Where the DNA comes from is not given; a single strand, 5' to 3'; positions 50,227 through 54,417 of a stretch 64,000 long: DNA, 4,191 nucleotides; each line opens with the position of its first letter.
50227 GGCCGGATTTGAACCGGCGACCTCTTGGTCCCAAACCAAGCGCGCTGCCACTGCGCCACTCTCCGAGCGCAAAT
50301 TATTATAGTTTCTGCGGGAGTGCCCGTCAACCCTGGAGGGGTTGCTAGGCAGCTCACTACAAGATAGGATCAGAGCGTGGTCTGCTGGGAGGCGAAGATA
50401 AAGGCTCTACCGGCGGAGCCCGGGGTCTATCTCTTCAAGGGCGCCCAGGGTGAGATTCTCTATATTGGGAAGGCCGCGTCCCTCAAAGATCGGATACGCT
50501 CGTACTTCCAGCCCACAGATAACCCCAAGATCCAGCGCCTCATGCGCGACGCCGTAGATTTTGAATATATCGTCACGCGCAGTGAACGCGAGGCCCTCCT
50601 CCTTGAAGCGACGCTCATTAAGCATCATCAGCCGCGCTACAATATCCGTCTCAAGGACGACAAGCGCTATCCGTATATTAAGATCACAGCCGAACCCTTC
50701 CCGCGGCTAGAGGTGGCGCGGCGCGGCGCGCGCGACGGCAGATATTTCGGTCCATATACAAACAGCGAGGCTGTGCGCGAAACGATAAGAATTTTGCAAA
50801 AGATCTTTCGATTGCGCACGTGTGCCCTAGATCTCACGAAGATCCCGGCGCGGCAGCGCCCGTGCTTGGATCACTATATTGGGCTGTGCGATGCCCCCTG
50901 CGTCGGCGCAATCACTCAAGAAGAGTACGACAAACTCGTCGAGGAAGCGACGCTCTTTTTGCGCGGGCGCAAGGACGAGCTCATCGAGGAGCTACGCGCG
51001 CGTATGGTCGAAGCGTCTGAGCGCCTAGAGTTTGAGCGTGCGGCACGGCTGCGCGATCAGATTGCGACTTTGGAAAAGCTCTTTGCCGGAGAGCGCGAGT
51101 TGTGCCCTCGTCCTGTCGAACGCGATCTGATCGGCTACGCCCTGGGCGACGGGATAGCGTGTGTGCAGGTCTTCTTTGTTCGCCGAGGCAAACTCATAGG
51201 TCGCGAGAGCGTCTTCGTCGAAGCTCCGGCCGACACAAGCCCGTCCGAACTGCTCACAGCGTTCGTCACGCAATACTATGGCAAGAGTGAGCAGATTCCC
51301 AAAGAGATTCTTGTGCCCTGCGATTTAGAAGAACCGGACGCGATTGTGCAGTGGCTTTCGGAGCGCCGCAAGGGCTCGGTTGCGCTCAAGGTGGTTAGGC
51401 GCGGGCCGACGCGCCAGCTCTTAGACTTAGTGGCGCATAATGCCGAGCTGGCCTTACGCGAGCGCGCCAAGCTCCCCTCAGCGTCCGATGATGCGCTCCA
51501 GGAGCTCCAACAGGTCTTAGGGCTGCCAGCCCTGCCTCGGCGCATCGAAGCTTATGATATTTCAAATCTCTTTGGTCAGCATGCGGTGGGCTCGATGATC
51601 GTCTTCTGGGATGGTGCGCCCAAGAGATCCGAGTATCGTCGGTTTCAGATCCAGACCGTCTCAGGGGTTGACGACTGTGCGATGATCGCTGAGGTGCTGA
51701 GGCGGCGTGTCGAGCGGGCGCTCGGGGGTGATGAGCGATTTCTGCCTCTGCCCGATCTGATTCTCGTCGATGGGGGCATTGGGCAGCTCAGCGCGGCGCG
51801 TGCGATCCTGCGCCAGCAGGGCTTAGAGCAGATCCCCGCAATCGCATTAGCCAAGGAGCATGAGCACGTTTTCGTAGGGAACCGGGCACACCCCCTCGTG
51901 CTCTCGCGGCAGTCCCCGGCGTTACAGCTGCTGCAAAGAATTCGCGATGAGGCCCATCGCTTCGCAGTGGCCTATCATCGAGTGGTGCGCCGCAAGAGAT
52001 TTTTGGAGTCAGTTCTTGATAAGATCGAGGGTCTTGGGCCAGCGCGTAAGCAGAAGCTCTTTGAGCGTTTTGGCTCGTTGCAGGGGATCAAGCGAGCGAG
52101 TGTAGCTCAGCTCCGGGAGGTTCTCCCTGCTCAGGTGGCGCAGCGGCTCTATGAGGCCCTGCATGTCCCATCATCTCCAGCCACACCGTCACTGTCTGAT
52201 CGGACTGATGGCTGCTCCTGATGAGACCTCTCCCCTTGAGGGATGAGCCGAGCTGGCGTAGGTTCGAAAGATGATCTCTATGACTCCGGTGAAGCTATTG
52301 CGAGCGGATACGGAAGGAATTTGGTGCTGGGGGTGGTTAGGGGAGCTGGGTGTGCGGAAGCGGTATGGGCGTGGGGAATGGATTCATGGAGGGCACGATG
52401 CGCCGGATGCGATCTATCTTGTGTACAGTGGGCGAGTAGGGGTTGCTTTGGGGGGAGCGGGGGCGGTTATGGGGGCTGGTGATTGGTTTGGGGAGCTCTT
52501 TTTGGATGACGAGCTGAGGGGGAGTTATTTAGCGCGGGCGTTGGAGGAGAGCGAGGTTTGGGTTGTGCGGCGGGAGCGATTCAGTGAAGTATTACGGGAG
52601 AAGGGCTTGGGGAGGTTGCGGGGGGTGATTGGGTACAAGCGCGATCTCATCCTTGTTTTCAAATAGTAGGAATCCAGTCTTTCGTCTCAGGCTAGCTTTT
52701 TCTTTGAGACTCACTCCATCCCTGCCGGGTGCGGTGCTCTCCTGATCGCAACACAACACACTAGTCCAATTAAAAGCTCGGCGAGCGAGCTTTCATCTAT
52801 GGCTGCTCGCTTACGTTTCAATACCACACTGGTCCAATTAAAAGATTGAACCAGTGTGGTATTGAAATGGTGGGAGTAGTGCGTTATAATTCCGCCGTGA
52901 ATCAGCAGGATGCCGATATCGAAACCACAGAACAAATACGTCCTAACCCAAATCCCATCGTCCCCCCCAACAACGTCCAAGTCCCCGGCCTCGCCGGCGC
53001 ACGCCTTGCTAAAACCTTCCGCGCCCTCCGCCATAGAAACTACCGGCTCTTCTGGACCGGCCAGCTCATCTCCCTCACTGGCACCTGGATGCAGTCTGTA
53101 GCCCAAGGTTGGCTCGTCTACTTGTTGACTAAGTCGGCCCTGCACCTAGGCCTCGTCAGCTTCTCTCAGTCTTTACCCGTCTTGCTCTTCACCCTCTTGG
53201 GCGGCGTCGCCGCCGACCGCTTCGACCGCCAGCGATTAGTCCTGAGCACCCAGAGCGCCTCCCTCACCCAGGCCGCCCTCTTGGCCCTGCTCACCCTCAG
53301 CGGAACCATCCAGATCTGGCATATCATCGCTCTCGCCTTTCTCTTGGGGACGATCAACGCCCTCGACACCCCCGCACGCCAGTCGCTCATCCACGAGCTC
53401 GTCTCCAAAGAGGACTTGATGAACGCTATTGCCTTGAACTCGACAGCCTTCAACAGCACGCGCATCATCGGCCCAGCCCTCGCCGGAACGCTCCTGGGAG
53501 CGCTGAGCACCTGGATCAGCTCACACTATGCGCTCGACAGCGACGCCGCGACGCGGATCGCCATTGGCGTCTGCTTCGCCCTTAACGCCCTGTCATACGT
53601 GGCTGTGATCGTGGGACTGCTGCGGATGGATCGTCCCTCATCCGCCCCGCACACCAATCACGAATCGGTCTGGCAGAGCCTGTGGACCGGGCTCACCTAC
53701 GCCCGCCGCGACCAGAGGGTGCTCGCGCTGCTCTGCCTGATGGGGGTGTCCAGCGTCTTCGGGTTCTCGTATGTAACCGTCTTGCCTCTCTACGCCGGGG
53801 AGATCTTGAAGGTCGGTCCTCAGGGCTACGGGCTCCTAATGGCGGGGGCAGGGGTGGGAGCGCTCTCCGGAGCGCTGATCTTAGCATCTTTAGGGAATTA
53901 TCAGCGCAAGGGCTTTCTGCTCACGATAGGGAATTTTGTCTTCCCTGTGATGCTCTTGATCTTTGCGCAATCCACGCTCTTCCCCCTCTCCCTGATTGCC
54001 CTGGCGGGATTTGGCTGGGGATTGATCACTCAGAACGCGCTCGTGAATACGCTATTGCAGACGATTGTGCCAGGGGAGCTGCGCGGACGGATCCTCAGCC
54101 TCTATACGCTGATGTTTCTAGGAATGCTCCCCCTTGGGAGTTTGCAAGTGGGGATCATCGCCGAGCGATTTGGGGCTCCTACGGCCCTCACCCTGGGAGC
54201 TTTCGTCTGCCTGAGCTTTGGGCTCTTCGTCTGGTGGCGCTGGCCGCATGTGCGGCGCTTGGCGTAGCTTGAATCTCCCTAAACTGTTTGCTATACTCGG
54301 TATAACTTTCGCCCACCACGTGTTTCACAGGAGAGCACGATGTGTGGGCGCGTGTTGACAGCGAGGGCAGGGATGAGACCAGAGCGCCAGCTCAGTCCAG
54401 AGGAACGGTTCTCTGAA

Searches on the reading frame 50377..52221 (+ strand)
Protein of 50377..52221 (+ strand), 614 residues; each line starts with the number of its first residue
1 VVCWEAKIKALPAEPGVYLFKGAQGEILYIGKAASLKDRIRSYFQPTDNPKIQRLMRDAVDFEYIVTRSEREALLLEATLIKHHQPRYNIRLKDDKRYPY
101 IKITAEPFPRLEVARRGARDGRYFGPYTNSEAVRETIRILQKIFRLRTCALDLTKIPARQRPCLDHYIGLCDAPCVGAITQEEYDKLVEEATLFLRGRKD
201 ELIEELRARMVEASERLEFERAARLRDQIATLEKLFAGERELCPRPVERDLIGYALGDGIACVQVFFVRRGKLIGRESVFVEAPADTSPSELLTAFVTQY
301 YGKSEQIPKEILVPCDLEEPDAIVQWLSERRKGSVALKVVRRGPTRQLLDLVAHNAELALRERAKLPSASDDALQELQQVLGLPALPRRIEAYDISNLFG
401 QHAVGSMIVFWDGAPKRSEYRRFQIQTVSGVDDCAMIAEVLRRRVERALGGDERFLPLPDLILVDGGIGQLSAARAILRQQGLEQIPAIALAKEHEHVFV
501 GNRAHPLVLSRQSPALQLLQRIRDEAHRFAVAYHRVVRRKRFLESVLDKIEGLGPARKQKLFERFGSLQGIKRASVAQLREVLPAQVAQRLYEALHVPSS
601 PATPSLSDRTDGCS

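Call 74: search_protein_families(library=pfam, proteins=[window:50377-52221:+], max_evalue=0.00001)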
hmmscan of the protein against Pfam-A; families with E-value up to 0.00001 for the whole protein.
window:50377-52221:+ (614 aa): 5 families
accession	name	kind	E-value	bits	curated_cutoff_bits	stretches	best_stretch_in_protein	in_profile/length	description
PF08459.17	UvrC_RNaseH_dom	-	2.6e-52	177.3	22.3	1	378-531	1-159/159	UvrC RNAse H endonuclease domain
PF22920.2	UvrC_RNaseH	-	1.4e-37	128.6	24.3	1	248-363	1-116/116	UvrC Ribonuclease H-like domain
PF02151.25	UVR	-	3.6e-10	39.7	21.5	1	200-234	1-35/36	UvrB/uvrC motif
PF01541.30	GIY-YIG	-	4.4e-09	37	22.6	1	15-89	2-78/78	GIY-YIG catalytic domain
PF14520.12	HHH_5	-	5.9e-08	33.5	27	1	546-595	3-55/57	Helix-hairpin-helix domain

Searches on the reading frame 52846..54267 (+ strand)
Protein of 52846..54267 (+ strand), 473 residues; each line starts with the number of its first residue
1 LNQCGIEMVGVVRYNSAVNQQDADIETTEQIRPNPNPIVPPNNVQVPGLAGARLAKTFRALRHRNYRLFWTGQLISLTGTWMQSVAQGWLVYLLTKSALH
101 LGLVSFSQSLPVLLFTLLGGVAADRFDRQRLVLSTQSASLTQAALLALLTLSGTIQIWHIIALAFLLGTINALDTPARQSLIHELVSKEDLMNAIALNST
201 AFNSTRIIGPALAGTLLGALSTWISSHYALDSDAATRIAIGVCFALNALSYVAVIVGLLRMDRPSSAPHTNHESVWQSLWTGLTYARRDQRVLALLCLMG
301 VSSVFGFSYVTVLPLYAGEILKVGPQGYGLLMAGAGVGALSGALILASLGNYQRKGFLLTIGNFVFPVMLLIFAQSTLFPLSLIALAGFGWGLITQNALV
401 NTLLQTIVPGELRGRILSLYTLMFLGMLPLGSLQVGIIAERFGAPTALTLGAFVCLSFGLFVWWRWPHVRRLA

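Call 74: search_protein_families(library=pfam, proteins=[window:52846-54267:+], max_evalue=0.00001)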
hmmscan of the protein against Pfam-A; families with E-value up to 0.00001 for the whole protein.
window:52846-54267:+ (473 aa): 2 families
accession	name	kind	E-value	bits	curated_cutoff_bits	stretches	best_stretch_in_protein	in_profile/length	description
PF05977.19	MFS_3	-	2.4e-66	224.7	27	1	57-457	3-385/524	Transmembrane secretion effector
PF07690.21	MFS_1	-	1.2e-29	103.8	33.4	1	70-424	2-339/347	Major Facilitator Superfamily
